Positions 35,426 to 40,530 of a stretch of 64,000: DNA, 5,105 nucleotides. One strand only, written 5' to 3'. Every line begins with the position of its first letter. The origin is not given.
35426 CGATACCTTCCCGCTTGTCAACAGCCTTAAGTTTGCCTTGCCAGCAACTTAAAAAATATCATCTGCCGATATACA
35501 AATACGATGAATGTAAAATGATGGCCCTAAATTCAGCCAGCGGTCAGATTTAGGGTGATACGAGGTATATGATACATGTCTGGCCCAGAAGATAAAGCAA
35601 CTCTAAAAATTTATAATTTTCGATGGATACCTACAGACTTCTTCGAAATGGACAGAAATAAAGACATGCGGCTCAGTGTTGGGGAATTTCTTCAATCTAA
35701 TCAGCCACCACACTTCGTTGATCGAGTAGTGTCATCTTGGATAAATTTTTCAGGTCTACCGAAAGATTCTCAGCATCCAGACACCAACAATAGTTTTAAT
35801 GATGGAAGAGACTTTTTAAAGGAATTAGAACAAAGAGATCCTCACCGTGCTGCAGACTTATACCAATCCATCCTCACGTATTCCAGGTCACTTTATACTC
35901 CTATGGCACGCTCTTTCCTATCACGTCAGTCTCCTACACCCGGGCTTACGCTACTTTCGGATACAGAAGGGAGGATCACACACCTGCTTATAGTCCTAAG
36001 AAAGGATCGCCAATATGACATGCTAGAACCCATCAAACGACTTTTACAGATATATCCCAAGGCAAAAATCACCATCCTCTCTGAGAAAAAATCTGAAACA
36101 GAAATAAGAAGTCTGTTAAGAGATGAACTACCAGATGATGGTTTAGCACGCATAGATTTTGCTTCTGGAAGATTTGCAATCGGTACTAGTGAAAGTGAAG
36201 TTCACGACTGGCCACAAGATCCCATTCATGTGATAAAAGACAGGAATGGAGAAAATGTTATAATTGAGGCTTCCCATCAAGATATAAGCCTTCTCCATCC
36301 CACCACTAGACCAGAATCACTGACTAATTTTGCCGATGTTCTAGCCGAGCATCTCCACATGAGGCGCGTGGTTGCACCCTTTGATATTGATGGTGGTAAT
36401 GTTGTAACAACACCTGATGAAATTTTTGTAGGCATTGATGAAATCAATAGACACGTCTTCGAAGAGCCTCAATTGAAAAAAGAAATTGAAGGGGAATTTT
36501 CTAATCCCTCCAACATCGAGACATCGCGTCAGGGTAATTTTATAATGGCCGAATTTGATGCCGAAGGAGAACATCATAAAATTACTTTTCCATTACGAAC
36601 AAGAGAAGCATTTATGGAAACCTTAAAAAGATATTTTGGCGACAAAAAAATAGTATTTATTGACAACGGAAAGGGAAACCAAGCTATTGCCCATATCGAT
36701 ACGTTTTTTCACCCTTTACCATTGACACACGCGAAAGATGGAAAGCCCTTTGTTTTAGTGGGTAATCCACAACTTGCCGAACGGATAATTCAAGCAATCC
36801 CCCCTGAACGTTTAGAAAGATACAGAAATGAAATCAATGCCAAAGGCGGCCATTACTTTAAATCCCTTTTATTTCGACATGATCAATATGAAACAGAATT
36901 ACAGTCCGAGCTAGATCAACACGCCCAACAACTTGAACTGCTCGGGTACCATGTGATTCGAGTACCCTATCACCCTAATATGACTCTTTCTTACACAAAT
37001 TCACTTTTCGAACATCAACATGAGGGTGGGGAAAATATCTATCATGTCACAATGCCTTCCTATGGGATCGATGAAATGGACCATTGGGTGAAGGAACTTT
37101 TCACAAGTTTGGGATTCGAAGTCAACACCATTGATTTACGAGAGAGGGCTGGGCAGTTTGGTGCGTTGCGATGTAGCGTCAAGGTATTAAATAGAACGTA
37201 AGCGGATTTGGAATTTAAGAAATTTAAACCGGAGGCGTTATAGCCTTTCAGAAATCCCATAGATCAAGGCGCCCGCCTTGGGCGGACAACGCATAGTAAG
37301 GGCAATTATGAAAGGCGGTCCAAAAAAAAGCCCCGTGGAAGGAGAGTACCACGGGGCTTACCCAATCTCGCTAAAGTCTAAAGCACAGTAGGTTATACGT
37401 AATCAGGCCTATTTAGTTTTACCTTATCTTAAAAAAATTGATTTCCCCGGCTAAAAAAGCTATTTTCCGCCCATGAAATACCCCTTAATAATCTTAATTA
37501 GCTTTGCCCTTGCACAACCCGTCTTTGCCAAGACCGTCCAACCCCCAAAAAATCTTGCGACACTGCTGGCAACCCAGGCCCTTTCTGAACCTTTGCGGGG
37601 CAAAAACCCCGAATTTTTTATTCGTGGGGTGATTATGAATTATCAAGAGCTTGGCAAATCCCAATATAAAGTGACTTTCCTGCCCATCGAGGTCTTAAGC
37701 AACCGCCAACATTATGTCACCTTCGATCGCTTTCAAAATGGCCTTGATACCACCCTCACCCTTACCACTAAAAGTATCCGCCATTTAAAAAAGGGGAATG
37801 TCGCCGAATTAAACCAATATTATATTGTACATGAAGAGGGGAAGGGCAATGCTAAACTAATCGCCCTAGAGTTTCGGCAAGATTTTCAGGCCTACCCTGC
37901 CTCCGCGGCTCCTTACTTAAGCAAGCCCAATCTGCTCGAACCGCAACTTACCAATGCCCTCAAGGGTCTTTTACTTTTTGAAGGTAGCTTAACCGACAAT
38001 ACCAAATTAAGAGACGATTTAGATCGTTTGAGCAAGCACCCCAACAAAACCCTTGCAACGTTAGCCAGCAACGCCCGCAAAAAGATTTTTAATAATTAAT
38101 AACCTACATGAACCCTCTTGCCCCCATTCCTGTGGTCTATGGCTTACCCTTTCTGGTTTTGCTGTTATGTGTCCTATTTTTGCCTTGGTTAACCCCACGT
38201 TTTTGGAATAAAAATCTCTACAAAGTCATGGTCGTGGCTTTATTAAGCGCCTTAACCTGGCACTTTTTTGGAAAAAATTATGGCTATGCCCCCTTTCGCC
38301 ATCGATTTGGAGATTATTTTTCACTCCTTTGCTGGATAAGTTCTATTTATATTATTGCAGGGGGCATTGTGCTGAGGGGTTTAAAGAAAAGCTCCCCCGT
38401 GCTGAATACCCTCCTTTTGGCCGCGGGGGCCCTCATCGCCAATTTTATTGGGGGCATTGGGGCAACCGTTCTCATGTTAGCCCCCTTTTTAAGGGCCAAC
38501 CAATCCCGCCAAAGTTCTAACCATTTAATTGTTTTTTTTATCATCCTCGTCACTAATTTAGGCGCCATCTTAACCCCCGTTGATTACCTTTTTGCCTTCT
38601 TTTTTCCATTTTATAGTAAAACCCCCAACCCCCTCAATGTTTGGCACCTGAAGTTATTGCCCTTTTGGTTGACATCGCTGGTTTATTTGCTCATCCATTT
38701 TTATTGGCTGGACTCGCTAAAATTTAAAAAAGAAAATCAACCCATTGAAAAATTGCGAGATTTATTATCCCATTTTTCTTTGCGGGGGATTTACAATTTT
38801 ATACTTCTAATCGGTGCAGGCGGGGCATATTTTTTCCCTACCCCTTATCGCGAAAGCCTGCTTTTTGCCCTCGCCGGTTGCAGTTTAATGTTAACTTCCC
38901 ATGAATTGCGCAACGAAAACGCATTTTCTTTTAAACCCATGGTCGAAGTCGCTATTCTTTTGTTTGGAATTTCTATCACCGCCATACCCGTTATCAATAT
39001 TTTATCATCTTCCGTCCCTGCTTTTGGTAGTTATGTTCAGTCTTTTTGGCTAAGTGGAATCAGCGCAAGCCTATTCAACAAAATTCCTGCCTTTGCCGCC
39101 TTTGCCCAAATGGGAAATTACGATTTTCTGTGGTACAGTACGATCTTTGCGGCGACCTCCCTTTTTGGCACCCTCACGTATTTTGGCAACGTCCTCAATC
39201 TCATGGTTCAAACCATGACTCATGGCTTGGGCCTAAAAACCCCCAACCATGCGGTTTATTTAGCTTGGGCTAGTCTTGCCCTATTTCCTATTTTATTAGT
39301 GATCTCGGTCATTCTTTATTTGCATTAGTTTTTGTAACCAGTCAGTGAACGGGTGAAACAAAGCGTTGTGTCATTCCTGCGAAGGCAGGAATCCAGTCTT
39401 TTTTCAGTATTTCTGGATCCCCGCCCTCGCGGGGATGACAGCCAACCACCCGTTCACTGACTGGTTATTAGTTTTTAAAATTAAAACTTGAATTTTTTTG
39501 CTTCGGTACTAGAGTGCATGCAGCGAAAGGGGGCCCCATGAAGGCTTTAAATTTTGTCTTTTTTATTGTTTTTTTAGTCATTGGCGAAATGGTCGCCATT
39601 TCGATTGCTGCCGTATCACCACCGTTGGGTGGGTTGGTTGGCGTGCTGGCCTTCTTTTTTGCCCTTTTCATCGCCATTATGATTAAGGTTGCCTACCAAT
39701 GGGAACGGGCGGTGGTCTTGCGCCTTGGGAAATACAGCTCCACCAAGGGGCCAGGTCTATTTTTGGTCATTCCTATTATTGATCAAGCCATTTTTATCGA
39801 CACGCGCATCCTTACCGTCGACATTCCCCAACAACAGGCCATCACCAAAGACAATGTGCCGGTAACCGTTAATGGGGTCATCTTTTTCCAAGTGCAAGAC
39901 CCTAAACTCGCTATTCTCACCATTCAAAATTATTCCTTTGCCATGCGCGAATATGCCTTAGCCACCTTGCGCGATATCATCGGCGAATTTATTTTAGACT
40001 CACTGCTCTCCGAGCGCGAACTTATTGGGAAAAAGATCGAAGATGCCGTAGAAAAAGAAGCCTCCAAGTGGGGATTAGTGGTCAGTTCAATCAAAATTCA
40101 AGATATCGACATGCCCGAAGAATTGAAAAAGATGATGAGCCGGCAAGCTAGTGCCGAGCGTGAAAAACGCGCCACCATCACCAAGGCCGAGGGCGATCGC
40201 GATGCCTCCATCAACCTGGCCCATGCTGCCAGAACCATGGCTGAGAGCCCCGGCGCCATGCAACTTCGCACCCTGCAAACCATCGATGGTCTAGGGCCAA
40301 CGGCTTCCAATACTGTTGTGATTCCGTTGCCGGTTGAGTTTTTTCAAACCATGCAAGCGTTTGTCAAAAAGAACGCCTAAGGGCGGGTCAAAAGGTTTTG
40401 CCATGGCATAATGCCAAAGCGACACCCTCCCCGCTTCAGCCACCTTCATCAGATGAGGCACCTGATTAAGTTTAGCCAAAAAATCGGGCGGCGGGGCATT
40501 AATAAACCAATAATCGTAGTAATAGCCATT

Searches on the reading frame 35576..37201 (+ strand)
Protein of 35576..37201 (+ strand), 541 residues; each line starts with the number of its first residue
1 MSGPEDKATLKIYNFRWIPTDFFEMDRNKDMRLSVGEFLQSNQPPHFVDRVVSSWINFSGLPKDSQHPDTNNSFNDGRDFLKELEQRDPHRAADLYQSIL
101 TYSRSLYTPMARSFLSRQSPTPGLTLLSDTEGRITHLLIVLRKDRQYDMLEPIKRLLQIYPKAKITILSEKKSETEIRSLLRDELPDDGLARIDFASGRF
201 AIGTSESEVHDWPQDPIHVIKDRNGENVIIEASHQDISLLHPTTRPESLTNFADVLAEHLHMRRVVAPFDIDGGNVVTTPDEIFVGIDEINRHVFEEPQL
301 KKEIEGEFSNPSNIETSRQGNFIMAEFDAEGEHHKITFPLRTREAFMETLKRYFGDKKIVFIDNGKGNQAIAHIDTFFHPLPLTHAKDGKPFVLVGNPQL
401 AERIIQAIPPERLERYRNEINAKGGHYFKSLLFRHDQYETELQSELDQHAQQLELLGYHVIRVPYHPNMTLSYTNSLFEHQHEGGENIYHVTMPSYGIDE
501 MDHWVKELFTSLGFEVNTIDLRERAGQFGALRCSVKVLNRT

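Call 11: search_protein_families(library=pfam, proteins=[window:35576-37201:+], max_evalue=0.001)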
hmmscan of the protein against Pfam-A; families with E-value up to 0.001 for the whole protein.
window:35576-37201:+ (541 aa): 1 family
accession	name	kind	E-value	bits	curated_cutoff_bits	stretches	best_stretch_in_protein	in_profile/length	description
PF04371.20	PAD_porph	-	0.00097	18.9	25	0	436-534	222-316/321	Porphyromonas-type peptidyl-arginine deiminase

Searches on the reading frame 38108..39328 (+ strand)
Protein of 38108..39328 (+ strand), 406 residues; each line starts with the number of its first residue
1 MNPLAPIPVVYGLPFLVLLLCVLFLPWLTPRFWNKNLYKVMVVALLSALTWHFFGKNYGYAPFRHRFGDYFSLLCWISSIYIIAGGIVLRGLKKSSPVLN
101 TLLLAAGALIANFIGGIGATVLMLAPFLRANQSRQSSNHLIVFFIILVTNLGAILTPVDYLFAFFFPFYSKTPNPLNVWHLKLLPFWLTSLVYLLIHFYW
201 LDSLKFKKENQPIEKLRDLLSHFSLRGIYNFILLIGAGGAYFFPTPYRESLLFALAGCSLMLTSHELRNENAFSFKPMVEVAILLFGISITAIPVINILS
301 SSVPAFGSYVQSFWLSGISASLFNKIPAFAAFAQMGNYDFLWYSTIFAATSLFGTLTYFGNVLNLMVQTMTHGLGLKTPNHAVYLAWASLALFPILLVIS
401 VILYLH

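Call 11: search_protein_families(library=pfam, proteins=[window:38108-39328:+], max_evalue=0.001)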
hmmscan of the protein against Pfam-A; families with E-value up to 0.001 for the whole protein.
window:38108-39328:+ (406 aa): 1 family
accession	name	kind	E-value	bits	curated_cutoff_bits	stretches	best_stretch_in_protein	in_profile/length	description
PF16980.11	CitMHS_2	-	6.9e-63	213.3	25.7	1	7-404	4-448/448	Putative citrate transport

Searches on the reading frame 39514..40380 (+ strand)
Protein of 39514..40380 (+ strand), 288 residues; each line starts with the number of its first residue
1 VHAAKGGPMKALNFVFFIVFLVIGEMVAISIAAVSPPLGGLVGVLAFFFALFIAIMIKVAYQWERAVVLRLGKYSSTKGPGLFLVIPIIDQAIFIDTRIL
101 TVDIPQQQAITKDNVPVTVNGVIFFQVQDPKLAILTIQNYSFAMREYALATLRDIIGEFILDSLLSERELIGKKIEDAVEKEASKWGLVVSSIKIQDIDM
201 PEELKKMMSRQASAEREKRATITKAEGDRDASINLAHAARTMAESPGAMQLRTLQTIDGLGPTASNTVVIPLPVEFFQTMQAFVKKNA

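Call 11: search_protein_families(library=pfam, proteins=[window:39514-40380:+], max_evalue=0.001)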
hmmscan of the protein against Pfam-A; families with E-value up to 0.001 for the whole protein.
window:39514-40380:+ (288 aa): 2 families
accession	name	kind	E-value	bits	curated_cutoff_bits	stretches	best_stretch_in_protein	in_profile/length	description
PF01145.31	Band_7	-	2.3e-41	142.2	23.6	1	61-228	4-175/176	SPFH domain / Band 7 family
PF13421.11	Band_7_1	-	2.7e-06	27.6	24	1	139-214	132-209/211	SPFH domain-Band 7 family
